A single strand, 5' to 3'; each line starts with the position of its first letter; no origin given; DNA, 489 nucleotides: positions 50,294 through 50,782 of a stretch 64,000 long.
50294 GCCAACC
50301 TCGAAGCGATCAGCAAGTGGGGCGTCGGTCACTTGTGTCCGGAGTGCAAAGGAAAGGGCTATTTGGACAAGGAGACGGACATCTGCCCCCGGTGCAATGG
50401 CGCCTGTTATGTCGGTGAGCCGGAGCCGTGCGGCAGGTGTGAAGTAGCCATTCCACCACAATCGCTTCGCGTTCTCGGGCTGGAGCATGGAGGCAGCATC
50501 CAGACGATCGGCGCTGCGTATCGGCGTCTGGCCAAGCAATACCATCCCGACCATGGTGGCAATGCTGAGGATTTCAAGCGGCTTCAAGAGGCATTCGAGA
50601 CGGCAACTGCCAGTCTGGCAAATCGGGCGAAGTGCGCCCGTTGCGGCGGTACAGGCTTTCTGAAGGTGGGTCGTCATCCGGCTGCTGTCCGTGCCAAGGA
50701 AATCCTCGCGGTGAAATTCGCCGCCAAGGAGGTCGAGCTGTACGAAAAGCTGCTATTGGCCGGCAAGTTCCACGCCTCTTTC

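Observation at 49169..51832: Replicative family-A DNA polymerase with an embedded DnaJ-like co-chaperone module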

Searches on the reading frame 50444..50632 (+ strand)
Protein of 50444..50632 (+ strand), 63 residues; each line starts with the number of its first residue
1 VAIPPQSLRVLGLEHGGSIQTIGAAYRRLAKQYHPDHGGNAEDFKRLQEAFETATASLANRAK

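Call 20: find_homologous_proteins(query=window:50444-50632:+, max_evalue=0.001)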
Query seq(63 aa) (63 aa): 2 proteins with E <= 0.001 among 3 candidates.
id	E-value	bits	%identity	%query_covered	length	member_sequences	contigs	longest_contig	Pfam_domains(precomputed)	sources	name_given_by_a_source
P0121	5.4e-14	69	71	78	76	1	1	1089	PF00226.37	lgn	-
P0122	1.1e-4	40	71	49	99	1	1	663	PF00753.34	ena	-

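Call 23: find_encoding_contigs(protein=P0121, flank=5000, max_places=3)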
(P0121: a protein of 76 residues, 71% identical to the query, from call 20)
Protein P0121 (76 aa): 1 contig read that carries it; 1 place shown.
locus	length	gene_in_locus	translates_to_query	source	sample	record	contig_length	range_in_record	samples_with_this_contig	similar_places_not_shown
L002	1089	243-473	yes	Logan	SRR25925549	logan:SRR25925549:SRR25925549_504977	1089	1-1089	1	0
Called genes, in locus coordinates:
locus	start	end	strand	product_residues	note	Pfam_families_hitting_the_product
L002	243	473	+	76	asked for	PF00226:DnaJ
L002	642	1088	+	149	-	?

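Call 26: find_related_loci(query=window:50444-50632:+, collection=viral_contigs, flank=4000)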
Query seq(63 aa) (63 aa) in viral_contigs; peptide patterns used: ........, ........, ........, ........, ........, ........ (x = any residue, [..] = any of these).
35 stretches matched a pattern; 4 encode a relative of the query (tblastn E <= 1e-3); 4 distinct loci.
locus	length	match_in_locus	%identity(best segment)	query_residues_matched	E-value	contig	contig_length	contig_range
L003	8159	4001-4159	45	1-53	4e-14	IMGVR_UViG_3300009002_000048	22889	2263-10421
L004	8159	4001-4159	45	1-53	4e-14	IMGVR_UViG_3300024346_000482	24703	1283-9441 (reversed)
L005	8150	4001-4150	44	6-55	4e-10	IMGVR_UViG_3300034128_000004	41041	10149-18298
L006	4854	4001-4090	63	23-52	3e-9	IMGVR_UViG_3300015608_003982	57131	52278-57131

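Call 36: search_protein_families(library=pfam, proteins=[P0121], max_evalue=1)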
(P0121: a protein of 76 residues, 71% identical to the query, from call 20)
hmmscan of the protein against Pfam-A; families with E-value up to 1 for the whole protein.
P0121 (76 aa): 3 families
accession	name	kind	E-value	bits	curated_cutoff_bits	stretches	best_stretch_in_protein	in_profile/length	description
PF00226.36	DnaJ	-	8.7e-12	45.4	27.8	1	28-70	6-52/63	DnaJ domain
PF04865.19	Baseplate_J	-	0.024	14.4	21.1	1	22-63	98-140/255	Baseplate J-like protein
PF19965.4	VMAP-M2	-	0.11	12.6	27.7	1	10-66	37-89/214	vWA-MoxR associated protein middle region (VMAP-M) 2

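Call 45: find_related_loci(query=A3, collection=metagenome_contigs, flank=3000)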
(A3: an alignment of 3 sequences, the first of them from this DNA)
Query A3 (59 aa) in metagenome_contigs; peptide patterns used: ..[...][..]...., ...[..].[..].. (x = any residue, [..] = any of these).
600 stretches matched a pattern (row limit reached: there are more); 401 encode a relative of the query (tblastn E <= 1e-3); the best 80 are kept; 80 distinct loci.
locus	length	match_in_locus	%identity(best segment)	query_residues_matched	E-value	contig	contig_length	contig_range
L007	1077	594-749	69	5-56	6e-20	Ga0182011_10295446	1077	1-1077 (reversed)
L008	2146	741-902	61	3-56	8e-19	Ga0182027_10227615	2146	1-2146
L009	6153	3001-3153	63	2-52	5e-18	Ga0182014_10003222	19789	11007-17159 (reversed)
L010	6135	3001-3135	58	6-50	2e-15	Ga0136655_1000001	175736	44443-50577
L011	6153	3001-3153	55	1-51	2e-14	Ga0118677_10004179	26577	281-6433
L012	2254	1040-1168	56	7-49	3e-14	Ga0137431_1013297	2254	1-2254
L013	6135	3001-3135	53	6-50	5e-13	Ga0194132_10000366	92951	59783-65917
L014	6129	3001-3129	60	7-48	5e-13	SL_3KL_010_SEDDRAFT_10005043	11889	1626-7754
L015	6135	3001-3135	51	6-50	8e-13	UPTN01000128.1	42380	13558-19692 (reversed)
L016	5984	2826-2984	43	6-58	9e-13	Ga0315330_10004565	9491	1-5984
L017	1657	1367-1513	49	2-50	3e-12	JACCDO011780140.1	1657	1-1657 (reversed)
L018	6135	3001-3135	47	6-50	3e-12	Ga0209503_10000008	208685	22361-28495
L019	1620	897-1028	48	7-50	2e-12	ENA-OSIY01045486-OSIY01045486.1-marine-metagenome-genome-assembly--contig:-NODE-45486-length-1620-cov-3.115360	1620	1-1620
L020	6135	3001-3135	47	6-50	3e-12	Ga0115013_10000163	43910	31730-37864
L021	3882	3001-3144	54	2-49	3e-12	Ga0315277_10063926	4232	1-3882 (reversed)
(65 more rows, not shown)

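Call 46: find_related_loci(query=A3, collection=viral_contigs, flank=3000)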
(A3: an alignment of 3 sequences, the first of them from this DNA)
Query A3 (59 aa) in viral_contigs; peptide patterns used: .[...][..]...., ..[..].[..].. (x = any residue, [..] = any of these).
185 stretches matched a pattern; 50 encode a relative of the query (tblastn E <= 1e-3); 50 distinct loci.
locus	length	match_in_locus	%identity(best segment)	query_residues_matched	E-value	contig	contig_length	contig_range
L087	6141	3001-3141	72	3-49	6e-20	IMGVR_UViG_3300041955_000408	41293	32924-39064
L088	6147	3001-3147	61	1-49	1e-18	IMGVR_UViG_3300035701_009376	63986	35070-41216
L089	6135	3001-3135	58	6-50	1e-15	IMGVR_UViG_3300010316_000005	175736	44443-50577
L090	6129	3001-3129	60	7-49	6e-14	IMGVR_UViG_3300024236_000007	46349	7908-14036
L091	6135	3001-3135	51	6-50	7e-13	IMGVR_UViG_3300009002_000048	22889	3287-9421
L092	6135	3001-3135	51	6-50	7e-13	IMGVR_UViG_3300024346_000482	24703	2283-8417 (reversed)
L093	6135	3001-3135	47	6-50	2e-12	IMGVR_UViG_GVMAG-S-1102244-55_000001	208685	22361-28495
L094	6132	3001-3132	48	7-50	2e-11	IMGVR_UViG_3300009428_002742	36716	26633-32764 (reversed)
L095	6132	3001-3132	48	7-50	2e-11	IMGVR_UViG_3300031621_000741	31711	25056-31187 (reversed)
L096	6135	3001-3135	47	6-50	3e-11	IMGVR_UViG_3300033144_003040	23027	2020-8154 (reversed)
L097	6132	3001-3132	45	7-50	3e-11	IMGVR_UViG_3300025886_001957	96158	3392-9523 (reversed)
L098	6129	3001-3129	42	6-48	4e-11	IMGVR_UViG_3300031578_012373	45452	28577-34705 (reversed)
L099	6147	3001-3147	45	2-50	5e-11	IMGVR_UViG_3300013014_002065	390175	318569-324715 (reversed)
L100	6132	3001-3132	41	6-49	7e-11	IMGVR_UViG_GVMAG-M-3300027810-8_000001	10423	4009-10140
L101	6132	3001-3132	41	6-49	1e-10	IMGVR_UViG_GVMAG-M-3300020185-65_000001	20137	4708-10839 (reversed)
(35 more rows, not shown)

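Call 78: search_dna_similar(query=window:50453-50629:+, collection=phages, mode=protein, max_rows=25, max_evalue=0.001)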
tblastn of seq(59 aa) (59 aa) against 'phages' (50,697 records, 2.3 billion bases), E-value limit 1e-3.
Records with a match: 32; places in all: 33; records where one place covers at least 80% of the query: 15.
Best place of each record, by identity: <60% 32.
By first word of the organism name: Pseudomonas 10; Bacillus 8; Aeromonas 5; uncultured 3; Bacteriophage 2; Listeria 2; Enterococcus 1; Burkholderia 1.
By host as written in the record: Pseudomonas putida KT2440 and Paw85 9; - 5; Bacillus cereus 4; Aeromonas salmonicida 3; Bacillus cohnii 2; Bacillus anthracis 2; Listeria monocytogenes 2; Pseudomonas aeruginosa 1; and 4 more.
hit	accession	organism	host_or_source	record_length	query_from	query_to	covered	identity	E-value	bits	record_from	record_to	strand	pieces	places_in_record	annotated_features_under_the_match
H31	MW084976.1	Bacillus phage Kirov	Bacillus cereus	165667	4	55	88%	44.2%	1e-8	54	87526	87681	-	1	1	DnaJ domain containing protein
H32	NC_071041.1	Bacillus phage Kirov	Bacillus cereus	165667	4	55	88%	44.2%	1e-8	54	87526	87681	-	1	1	DnaJ domain containing protein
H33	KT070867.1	Bacillus phage PBC2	Bacillus cereus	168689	4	55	88%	44.2%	6e-8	52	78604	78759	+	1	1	hypothetical protein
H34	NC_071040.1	Bacillus phage PBC2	Bacillus cereus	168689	4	55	88%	44.2%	6e-8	52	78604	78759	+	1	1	hypothetical protein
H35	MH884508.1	Bacillus phage vB_BcoS-136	Bacillus cohnii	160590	3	49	80%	46.8%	2e-9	56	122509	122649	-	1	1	dnaJ: chaperone protein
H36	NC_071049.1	Bacillus phage vB_BcoS-136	Bacillus cohnii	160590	3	49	80%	46.8%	2e-9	56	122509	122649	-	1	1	dnaJ: chaperone protein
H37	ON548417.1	Bacillus phage vB_BanS-Thrax1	Bacillus anthracis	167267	4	55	88%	42.3%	4e-8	52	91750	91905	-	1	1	DnaJ chaperone protein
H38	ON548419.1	Bacillus phage vB_BanS-Thrax3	Bacillus anthracis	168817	4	55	88%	42.3%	6e-8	52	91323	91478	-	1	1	DnaJ chaperone protein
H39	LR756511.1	uncultured phage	metagenomic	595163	5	49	76%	48.9%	3e-5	44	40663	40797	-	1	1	record has no annotation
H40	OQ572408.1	Pseudomonas phage Y6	Pseudomonas aeruginosa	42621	7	49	73%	51.1%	6e-4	40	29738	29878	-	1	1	record has no annotation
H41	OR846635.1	Enterococcus phage Efs 1-1-1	Enterococcus faecalis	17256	7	50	75%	48.9%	6e-5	44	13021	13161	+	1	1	record has no annotation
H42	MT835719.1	Bacteriophage sp.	human fecal samples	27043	7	53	80%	44.7%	5e-5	44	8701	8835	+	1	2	record has no annotation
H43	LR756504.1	uncultured phage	metagenomic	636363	7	50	75%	47.7%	5e-7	49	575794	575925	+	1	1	record has no annotation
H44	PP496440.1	Pseudomonas phage vB_PpuM-KoPa-5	Pseudomonas putida KT2440 and Paw85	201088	3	57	93%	37.5%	2e-4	42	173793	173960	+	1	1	hypothetical protein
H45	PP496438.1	Pseudomonas phage vB_PpuM-SKa-4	Pseudomonas putida KT2440 and Paw85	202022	7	57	86%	40.4%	1e-4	42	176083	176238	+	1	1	hypothetical protein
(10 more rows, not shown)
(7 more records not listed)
